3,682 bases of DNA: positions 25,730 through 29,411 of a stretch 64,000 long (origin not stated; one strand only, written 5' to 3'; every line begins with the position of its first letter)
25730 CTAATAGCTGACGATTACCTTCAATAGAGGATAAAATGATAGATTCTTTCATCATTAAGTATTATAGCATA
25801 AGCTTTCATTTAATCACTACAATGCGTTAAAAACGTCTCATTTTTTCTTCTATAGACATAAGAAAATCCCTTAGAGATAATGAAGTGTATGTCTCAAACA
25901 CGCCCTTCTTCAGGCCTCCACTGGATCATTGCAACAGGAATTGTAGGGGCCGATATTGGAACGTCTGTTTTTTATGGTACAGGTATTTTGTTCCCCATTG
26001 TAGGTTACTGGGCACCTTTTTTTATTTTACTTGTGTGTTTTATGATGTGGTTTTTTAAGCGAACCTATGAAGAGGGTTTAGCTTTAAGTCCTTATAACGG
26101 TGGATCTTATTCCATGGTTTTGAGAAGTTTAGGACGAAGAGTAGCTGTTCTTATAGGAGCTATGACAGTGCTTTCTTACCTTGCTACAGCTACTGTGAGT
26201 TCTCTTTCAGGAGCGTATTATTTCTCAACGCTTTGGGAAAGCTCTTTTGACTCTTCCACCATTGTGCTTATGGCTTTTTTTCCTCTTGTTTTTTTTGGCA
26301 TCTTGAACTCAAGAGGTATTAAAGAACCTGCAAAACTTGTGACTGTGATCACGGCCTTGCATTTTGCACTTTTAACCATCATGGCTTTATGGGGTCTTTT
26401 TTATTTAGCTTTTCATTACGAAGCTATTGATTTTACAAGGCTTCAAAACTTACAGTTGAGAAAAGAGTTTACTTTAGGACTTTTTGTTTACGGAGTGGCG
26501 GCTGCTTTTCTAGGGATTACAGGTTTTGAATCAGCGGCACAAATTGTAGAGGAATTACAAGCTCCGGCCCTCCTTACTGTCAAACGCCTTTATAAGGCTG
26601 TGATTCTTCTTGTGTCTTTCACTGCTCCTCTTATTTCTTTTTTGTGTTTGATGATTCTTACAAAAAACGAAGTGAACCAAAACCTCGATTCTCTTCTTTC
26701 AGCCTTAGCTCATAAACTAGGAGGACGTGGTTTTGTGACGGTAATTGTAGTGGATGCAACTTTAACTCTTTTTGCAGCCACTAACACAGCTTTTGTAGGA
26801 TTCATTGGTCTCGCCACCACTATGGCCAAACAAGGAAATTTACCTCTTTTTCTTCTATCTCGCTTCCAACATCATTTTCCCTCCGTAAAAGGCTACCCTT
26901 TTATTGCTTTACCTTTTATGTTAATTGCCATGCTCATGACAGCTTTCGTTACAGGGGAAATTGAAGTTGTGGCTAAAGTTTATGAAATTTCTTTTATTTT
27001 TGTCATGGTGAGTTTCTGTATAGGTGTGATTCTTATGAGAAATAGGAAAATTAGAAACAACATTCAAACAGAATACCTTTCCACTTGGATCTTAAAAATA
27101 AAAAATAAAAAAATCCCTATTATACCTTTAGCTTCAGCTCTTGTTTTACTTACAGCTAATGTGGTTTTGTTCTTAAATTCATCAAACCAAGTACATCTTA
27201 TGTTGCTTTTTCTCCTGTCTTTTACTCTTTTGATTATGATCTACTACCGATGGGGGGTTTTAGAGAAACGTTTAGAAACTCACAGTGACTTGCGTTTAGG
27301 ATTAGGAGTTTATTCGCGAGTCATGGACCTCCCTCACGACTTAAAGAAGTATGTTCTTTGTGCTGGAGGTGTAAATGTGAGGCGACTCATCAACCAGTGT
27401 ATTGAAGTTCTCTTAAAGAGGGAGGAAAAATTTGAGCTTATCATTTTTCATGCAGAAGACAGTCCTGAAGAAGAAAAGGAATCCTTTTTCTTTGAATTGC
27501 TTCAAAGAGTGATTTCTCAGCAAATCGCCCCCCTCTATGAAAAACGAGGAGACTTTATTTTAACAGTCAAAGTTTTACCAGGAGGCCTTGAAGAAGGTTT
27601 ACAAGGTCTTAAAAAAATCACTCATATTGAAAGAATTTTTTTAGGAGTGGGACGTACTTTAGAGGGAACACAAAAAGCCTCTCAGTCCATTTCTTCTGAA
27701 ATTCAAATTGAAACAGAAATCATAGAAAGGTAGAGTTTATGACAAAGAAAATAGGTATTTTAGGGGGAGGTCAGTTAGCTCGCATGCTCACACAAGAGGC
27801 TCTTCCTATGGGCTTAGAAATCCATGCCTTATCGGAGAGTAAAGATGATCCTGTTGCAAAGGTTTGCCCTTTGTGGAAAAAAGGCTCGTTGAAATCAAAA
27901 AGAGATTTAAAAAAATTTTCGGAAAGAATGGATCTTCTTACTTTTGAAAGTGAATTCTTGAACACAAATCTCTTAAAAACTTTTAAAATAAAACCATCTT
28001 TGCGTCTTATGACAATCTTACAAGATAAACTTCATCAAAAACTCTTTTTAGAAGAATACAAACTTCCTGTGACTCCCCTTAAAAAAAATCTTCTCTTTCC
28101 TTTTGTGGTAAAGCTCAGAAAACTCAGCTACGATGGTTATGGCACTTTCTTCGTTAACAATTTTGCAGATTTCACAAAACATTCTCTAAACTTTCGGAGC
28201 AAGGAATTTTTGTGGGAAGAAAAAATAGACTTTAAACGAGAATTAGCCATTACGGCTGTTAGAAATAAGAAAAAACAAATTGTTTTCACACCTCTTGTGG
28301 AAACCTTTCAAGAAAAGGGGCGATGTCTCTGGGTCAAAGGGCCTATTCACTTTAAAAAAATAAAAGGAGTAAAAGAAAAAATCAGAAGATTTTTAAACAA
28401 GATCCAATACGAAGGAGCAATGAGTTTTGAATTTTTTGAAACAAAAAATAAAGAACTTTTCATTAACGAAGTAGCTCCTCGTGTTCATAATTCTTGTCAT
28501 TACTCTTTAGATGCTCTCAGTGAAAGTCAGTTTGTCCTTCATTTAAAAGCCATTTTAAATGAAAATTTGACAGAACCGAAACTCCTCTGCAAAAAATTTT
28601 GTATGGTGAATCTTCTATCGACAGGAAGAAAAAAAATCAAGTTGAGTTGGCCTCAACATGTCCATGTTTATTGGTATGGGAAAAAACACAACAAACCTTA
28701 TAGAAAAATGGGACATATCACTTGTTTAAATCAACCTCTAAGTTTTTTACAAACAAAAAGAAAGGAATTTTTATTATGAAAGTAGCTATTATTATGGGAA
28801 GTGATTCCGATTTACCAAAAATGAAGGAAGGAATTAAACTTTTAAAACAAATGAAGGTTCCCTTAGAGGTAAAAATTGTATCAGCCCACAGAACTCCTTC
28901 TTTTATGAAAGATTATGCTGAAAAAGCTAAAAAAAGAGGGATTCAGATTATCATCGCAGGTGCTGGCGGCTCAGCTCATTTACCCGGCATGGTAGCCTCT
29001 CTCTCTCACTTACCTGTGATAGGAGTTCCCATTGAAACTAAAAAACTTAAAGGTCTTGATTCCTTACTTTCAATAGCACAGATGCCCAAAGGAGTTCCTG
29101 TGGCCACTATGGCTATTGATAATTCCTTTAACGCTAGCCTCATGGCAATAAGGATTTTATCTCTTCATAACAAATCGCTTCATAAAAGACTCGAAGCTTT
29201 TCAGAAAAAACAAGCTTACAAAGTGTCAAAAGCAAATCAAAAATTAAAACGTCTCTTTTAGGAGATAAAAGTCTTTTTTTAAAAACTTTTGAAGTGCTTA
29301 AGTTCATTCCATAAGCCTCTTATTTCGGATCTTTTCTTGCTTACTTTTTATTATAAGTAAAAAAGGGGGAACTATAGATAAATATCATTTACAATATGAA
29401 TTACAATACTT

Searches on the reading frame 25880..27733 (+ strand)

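Call 21: search_protein_families(library=pfam, proteins=[window:25880-27733:+])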
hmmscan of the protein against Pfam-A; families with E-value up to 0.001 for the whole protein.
window:25880-27733:+ (617 aa): 2 families
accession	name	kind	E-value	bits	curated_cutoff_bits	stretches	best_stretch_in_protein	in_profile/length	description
PF13520.12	AA_permease_2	-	3.6e-33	115.5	27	1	19-438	12-412/427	Amino acid permease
PF00324.27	AA_permease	-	1.8e-08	33.9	24.6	1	23-458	8-457/470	Amino acid permease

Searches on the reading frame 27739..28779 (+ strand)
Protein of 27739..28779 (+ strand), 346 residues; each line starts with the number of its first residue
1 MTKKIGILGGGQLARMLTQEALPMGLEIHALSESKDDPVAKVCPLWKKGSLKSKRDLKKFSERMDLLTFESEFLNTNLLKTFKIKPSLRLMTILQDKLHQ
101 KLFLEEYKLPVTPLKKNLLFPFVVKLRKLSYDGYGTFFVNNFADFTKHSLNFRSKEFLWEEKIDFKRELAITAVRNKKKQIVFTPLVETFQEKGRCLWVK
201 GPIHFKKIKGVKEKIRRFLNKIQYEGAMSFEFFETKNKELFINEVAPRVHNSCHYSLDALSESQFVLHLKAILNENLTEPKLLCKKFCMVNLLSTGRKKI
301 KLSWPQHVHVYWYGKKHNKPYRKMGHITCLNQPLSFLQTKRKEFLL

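Call 45: search_protein_families(library=pfam, proteins=[window:27739-28779:+], max_evalue=0.01)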
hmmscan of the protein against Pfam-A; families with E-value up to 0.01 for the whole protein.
window:27739-28779:+ (346 aa): 3 families
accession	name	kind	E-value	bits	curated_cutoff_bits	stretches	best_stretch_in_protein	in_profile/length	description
PF02222.28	ATP-grasp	-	2.3e-35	122.3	27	1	115-265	26-179/179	ATP-grasp domain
PF22660.2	RS_preATP-grasp-like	-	9.2e-17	61.7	27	1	3-83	2-82/98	Ribonucleotide synthetase preATP-grasp domain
PF17769.7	PurK_C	-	2.4e-12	46.8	22.6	1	288-332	2-48/56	Phosphoribosylaminoimidazole carboxylase C-terminal domain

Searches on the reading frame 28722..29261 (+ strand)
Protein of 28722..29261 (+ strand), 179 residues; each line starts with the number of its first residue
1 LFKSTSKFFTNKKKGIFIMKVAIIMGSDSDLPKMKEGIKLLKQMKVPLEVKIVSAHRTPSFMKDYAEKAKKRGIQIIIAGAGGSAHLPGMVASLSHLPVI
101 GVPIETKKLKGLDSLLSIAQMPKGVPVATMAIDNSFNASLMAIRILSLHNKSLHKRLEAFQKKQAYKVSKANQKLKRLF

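Call 45: search_protein_families(library=pfam, proteins=[window:28722-29261:+], max_evalue=0.01)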
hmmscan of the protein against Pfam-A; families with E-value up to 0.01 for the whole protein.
window:28722-29261:+ (179 aa): 1 family
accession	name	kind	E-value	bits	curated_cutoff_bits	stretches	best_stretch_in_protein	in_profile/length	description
PF00731.26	AIRC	-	7.5e-64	214.2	30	1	20-165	1-146/148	AIR carboxylase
